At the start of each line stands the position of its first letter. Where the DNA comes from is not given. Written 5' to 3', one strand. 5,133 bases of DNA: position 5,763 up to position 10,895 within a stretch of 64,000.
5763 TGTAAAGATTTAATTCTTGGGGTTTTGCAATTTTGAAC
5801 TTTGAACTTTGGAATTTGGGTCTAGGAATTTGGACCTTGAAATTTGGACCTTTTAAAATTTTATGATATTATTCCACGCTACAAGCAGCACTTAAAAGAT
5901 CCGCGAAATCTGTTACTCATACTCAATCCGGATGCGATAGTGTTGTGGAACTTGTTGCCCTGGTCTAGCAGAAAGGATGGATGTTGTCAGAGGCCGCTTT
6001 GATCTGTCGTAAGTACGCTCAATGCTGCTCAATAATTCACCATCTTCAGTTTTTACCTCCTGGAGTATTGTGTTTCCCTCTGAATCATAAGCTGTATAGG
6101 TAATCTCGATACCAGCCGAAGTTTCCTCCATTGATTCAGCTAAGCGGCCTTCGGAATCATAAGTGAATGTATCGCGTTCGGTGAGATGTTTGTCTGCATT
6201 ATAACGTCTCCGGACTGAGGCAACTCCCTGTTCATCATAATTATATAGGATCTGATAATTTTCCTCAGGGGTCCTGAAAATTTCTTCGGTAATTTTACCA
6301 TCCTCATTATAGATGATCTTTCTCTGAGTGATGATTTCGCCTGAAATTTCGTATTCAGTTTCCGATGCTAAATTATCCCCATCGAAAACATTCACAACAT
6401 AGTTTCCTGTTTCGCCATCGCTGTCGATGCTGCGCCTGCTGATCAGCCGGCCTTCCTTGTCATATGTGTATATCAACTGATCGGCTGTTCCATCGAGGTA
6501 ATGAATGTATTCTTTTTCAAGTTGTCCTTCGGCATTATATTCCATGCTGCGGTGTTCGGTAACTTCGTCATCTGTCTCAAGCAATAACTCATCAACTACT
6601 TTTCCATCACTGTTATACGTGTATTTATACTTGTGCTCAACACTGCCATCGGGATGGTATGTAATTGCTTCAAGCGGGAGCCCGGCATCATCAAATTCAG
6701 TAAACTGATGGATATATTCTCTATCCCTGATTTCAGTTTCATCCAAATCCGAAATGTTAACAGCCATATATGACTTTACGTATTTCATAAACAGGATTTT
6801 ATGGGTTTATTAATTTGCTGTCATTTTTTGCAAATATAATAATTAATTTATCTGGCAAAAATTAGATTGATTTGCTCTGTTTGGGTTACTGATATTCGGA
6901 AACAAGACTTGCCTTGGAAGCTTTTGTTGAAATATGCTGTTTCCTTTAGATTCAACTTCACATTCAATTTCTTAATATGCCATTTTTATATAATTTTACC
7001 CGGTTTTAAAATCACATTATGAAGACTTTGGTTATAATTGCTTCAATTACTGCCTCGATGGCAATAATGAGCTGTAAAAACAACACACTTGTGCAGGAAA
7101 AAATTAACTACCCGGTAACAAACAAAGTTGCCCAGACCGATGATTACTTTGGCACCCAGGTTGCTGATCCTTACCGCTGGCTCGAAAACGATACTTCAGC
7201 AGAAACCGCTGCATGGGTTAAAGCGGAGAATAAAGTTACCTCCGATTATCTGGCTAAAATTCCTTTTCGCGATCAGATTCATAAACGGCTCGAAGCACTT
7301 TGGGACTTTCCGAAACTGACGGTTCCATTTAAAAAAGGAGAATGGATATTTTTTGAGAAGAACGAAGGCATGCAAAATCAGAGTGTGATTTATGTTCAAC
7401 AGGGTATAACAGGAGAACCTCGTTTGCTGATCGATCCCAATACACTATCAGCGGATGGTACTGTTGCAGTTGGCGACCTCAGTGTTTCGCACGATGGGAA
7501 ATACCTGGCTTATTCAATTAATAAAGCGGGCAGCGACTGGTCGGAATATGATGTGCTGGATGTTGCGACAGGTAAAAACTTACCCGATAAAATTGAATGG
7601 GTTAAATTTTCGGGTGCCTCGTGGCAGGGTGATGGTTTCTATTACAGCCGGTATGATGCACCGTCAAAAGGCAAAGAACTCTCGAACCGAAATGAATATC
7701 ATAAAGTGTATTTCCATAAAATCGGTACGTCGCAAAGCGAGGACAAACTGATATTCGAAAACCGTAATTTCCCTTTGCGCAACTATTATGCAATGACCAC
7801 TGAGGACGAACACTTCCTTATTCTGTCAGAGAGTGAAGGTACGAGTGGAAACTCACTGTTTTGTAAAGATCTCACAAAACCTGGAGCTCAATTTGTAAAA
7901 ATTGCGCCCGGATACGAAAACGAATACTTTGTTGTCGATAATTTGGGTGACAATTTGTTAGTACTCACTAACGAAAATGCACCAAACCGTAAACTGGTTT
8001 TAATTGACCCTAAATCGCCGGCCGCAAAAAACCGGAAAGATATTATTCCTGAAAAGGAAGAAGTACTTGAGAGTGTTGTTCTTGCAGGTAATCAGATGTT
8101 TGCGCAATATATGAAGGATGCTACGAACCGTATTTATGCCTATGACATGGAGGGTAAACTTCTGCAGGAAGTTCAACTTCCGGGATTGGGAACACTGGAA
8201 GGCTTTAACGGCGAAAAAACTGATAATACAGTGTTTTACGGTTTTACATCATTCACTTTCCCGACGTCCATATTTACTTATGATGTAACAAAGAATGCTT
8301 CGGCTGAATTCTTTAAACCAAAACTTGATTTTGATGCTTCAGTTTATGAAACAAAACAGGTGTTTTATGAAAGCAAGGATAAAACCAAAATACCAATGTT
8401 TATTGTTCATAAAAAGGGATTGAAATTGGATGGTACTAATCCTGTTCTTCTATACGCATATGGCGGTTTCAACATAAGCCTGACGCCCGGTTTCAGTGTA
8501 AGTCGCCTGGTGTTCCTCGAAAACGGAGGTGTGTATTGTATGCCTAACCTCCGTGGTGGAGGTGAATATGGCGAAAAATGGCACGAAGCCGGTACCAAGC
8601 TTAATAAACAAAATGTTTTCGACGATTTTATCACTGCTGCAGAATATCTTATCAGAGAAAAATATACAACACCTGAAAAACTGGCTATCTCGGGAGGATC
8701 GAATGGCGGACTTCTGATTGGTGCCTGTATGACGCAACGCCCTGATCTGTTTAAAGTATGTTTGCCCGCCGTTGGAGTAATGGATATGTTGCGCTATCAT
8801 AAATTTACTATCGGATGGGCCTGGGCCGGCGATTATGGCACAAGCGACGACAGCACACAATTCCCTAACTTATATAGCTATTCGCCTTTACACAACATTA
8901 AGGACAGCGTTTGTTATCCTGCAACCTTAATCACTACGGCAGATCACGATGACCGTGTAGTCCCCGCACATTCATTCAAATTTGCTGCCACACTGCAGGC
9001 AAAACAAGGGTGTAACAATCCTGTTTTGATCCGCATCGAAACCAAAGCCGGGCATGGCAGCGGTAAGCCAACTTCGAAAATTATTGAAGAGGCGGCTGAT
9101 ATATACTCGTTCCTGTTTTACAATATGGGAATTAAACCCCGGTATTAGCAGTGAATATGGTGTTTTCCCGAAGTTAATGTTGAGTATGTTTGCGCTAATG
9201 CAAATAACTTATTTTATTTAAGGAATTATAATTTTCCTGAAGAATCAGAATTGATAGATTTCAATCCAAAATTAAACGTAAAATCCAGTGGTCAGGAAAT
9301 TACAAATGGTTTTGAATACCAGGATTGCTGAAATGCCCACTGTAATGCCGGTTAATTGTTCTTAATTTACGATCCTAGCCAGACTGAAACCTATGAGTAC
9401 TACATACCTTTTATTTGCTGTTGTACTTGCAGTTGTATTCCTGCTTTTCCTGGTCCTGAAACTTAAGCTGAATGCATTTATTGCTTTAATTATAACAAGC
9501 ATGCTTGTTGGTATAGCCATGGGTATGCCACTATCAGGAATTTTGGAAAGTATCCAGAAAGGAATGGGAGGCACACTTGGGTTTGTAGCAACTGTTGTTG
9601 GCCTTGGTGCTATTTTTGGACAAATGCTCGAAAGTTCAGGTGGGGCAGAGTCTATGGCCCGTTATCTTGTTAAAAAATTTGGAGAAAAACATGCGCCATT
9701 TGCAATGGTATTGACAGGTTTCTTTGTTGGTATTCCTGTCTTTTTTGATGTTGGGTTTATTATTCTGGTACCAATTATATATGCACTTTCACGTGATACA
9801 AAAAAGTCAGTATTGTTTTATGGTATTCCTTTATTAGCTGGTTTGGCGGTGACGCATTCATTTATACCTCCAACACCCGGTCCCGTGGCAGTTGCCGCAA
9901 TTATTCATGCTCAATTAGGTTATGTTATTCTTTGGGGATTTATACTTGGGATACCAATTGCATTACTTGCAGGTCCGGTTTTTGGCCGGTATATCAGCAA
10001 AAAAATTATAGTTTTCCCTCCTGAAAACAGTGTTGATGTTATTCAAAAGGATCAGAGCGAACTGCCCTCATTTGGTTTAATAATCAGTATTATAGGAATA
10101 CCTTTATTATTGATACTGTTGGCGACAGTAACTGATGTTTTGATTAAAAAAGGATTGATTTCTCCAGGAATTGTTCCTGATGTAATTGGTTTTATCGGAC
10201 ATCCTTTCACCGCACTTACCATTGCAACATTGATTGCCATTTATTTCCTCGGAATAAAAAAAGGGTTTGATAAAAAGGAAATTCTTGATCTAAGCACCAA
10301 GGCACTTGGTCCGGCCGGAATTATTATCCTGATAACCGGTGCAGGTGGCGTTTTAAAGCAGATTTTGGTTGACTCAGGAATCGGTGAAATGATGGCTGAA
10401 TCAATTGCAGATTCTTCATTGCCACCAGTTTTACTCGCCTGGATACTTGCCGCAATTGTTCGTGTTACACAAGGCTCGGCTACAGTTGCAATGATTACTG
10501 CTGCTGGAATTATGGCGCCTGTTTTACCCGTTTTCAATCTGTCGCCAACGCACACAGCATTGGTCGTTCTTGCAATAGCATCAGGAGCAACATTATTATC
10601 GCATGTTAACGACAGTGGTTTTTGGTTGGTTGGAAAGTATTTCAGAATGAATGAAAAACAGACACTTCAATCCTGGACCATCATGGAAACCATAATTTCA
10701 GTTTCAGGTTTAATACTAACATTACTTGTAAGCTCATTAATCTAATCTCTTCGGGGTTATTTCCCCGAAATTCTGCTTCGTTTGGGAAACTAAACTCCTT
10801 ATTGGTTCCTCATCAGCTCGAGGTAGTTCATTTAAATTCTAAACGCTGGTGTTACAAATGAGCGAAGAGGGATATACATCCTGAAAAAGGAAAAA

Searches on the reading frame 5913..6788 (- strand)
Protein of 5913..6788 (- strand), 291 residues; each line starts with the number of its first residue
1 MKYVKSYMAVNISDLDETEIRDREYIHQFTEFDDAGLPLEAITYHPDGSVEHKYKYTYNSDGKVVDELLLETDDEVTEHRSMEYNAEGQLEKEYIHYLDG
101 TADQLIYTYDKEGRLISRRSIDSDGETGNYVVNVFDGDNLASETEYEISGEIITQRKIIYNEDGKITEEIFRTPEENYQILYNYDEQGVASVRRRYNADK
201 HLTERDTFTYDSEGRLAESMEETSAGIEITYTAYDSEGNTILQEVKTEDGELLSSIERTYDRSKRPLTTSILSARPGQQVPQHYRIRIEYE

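Call 80: search_protein_families(library=pfam, proteins=[window:5913-6788:-])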
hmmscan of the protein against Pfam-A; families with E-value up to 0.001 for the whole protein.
window:5913-6788:- (291 aa): 3 families
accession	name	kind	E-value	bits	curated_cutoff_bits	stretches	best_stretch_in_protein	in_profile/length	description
PF05593.20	RHS_repeat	-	1.1e-08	35.7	22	0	210-250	1-36/38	RHS Repeat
PF19653.4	DUF6156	-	0.00015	22.3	27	0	13-78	22-85/96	Family of unknown function (DUF6156)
PF15283.12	DUF4595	-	0.0009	19.7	34.2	0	108-233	2-109/202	Domain of unknown function (DUF4595) with porin-like fold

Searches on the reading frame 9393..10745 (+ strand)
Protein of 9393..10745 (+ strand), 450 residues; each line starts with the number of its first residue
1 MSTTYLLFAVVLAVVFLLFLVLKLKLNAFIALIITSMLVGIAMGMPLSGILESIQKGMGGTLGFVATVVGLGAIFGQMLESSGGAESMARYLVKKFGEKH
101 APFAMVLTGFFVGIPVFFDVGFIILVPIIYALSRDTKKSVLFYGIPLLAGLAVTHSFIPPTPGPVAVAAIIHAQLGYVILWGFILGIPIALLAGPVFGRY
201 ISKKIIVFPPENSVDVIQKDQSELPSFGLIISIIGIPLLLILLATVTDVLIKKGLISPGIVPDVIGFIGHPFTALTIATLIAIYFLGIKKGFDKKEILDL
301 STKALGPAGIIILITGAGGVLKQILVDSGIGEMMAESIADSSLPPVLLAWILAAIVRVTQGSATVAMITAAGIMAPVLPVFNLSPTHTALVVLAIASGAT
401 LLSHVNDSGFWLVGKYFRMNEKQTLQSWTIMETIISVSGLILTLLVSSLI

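Call 8: search_protein_families(library=pfam, proteins=[window:9393-10745:+])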
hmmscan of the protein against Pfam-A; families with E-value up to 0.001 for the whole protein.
window:9393-10745:+ (450 aa): 3 families
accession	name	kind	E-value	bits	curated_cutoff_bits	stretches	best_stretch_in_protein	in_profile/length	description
PF02447.22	GntP_permease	-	2.4e-152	508.1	22.5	1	6-447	2-438/440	GntP family permease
PF03600.22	CitMHS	-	2.8e-13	50.1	31.9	1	23-393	8-333/336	Citrate transporter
PF13726.12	Na_H_antiport_2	-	0.00054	20.5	29.8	1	9-94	2-85/87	Na+-H+ antiporter family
